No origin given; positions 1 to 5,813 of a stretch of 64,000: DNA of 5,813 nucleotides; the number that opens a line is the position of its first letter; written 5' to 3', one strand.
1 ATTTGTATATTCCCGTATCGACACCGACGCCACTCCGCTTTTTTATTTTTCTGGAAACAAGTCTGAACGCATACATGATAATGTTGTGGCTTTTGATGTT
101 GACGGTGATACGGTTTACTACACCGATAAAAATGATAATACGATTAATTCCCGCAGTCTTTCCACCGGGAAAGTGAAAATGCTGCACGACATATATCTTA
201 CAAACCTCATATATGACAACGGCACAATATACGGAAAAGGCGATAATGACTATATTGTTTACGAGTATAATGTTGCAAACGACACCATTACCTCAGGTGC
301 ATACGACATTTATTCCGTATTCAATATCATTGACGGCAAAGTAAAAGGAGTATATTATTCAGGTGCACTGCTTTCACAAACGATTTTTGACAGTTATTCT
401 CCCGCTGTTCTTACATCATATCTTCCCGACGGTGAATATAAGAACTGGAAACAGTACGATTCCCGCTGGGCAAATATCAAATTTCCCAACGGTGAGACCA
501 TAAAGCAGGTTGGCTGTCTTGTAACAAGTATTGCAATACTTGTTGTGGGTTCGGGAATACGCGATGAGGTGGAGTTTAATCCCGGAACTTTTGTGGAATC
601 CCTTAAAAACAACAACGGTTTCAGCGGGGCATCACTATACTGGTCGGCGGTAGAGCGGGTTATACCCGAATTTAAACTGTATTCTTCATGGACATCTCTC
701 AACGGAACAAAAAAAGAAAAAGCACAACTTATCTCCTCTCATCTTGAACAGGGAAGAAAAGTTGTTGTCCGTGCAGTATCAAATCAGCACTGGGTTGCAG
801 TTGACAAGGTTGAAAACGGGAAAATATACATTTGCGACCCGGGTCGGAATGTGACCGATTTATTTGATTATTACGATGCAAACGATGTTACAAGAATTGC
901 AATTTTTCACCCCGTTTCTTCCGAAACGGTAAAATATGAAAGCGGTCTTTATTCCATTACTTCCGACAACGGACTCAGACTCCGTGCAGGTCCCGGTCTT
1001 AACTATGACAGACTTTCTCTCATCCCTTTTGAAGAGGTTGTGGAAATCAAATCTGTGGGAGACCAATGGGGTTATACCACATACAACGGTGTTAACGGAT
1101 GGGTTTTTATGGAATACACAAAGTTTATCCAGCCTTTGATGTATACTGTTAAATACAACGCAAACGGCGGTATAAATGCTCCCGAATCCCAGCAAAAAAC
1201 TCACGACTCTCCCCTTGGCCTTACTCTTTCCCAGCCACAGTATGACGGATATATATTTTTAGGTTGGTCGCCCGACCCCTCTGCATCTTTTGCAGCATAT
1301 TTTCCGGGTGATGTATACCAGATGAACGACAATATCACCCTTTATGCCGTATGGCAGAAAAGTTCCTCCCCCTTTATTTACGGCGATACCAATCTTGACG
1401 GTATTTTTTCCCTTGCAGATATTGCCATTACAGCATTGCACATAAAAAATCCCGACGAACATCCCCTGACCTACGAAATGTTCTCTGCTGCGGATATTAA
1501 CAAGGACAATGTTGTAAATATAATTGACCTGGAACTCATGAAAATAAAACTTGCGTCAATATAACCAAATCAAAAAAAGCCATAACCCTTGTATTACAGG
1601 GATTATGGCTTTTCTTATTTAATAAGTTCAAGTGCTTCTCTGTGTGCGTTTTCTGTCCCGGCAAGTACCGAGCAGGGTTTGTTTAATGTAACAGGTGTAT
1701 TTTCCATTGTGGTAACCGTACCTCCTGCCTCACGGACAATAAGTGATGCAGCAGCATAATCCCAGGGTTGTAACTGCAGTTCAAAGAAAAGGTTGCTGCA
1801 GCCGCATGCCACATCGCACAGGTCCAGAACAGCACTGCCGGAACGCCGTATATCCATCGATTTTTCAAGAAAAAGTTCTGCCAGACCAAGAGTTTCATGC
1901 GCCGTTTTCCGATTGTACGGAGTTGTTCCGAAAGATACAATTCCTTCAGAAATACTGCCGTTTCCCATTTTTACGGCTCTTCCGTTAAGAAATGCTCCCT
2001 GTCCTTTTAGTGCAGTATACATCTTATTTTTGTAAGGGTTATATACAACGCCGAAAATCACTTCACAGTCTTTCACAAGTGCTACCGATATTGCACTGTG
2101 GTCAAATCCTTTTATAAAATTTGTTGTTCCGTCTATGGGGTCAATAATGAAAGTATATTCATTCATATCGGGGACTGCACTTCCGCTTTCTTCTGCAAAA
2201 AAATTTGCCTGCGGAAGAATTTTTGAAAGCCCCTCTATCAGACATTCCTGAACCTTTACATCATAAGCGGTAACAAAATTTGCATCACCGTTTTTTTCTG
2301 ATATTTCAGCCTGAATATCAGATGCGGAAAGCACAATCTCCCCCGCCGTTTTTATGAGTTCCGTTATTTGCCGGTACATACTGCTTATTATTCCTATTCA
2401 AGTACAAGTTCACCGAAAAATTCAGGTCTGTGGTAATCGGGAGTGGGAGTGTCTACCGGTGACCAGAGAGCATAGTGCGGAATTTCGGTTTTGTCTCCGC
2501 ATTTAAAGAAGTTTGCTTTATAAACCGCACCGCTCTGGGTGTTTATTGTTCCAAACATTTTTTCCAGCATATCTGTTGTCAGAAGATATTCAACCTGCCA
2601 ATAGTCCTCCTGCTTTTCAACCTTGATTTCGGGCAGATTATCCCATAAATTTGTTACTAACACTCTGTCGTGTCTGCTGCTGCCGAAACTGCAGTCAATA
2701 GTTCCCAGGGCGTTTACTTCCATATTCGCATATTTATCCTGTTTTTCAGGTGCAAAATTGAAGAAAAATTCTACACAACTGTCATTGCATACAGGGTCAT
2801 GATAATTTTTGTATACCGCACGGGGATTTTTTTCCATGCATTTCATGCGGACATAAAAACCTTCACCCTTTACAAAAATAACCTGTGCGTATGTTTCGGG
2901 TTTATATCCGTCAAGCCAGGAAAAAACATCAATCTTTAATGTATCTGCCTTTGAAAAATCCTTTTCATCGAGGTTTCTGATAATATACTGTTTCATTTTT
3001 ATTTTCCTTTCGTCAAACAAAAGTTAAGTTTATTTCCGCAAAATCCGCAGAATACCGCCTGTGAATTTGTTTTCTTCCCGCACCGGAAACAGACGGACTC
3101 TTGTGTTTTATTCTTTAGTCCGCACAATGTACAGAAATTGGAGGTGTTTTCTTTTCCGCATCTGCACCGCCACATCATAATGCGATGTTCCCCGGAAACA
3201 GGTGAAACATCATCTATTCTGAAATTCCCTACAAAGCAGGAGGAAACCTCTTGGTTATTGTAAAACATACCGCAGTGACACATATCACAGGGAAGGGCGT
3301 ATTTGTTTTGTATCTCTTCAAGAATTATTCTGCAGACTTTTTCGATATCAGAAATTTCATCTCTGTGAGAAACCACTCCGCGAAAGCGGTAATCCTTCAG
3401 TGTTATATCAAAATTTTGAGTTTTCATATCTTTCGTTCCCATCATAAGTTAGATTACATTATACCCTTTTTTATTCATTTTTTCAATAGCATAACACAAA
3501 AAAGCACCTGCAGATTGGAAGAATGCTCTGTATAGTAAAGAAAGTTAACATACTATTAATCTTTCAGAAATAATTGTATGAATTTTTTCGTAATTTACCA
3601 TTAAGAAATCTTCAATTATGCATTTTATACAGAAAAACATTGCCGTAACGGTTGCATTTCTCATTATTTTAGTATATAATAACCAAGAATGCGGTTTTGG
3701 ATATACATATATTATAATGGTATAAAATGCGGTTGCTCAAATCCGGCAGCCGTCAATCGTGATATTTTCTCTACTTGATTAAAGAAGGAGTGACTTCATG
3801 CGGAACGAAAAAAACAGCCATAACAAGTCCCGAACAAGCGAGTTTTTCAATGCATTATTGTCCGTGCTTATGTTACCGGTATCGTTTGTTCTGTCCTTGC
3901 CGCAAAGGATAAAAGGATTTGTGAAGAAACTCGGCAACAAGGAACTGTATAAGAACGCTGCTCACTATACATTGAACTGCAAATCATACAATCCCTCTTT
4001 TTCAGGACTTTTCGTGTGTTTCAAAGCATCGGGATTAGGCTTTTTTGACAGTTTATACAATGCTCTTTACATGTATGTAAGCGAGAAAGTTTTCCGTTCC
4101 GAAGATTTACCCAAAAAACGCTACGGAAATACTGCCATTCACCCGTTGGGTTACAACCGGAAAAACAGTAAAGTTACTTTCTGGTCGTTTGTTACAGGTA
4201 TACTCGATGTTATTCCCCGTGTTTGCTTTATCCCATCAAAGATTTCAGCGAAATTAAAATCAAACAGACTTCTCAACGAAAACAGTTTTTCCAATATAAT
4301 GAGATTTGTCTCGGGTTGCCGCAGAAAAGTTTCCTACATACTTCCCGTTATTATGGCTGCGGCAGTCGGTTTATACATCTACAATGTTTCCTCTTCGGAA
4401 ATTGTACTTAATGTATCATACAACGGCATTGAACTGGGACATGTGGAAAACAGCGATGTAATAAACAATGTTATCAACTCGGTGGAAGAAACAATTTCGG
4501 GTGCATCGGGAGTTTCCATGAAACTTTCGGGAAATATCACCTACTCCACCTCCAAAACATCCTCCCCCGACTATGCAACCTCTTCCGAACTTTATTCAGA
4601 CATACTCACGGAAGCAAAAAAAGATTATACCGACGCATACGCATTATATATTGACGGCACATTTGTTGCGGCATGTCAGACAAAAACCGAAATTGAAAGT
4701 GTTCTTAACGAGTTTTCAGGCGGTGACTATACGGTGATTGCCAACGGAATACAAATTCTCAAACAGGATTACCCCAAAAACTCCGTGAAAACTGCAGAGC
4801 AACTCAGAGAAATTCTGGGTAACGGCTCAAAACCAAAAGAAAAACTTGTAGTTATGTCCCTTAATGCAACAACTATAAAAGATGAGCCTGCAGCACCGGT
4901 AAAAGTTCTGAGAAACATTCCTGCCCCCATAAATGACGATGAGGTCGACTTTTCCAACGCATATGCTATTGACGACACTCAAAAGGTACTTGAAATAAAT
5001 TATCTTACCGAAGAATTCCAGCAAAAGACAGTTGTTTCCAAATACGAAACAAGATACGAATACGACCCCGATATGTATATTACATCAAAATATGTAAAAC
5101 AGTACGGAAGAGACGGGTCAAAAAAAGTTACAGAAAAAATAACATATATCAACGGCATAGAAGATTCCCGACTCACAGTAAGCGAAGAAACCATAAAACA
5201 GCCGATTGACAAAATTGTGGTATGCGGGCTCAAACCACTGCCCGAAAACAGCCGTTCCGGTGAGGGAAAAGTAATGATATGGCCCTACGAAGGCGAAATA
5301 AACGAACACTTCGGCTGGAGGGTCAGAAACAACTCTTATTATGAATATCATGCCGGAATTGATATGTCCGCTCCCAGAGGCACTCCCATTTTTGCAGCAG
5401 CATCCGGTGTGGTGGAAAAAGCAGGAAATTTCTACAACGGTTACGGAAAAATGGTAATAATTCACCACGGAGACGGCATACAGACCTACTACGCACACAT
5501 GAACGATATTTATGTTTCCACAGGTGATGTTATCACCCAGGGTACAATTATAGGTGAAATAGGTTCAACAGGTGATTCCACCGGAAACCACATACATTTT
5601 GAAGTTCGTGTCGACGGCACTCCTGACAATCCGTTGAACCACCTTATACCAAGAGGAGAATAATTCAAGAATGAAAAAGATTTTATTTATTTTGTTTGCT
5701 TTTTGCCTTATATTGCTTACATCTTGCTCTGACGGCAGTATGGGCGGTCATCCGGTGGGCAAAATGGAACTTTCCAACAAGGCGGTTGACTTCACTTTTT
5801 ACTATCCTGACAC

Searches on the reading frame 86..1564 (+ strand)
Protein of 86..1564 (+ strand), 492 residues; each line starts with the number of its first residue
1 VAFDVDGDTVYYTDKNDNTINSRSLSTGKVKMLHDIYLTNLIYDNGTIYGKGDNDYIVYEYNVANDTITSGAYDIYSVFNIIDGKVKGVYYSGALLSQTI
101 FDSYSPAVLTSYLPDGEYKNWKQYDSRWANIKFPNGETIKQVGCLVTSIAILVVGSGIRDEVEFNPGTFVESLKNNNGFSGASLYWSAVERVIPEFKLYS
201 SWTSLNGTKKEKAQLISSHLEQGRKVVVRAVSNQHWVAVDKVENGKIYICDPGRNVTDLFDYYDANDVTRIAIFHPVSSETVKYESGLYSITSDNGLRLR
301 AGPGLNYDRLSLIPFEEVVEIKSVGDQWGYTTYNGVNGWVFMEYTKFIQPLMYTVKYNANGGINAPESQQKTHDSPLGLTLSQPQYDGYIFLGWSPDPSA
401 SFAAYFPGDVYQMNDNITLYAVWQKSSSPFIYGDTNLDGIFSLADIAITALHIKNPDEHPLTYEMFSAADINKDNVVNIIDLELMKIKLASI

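Call 43: search_protein_families(library=ncbifam, proteins=[window:86-1564:+], max_evalue=1e-25)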
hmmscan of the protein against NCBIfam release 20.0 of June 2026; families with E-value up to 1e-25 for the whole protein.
window:86-1564:+ (492 aa): 0 families

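Call 71: search_protein_families(library=pfam, proteins=[window:86-1564:+], max_evalue=0.00001)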
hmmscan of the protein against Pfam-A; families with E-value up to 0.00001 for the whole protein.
window:86-1564:+ (492 aa): 2 families
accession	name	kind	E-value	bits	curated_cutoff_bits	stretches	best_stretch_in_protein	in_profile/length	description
PF09479.16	Flg_new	-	1.1e-12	48.3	27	1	353-422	1-65/65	Listeria-Bacteroides repeat domain (List_Bact_rpt)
PF08239.17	SH3_3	-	1.3e-07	32.1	27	1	296-345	2-53/54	Bacterial SH3 domain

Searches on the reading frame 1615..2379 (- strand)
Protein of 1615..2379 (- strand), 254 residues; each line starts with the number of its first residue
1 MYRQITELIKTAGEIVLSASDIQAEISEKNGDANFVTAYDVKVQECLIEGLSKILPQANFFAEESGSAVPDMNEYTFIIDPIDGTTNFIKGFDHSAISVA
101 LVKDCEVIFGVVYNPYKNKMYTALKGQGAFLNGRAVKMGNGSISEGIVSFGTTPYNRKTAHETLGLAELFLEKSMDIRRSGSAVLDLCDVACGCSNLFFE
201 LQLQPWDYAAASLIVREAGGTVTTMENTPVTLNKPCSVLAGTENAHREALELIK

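Call 43: search_protein_families(library=ncbifam, proteins=[window:1615-2379:-], max_evalue=1e-25)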
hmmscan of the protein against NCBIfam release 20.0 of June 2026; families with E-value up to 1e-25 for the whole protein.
window:1615-2379:- (254 aa): 4 families
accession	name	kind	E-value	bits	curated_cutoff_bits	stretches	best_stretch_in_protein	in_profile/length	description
NF008027.1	PRK10757.1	equivalog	4.2e-44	150.5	332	1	26-241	30-245/267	inositol-1-monophosphatase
TIGR02067.1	his_9_HisN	equivalog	4.7e-38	131.1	275.15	1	5-253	5-251/252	histidinol-phosphatase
NF009321.0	PRK12676.1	equivalog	3.3e-33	114.9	264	1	30-251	38-260/264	bifunctional fructose-bisphosphatase/inositol-phosphate phosphatase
TIGR01331.1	bisphos_cysQ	equivalog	1.2e-30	106.9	228.8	1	1-234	1-236/250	3'(2'),5'-bisphosphate nucleotidase CysQ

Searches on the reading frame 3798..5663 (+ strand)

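Call 43: search_protein_families(library=ncbifam, proteins=[window:3798-5663:+], max_evalue=1e-25)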
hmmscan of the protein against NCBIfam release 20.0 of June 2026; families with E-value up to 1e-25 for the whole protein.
window:3798-5663:+ (621 aa): 2 families
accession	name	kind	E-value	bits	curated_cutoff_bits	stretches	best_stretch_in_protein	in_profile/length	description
NF052530.1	Heli_ShapePgp3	exception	2.4e-26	92.5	300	1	493-615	141-263/270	peptidoglycan metallopeptidase Pgp3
NF052336.1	PdgHdaseHSB100310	equivalog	4.5e-26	92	500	0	492-608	34-146/316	peptidoglycan hydrolase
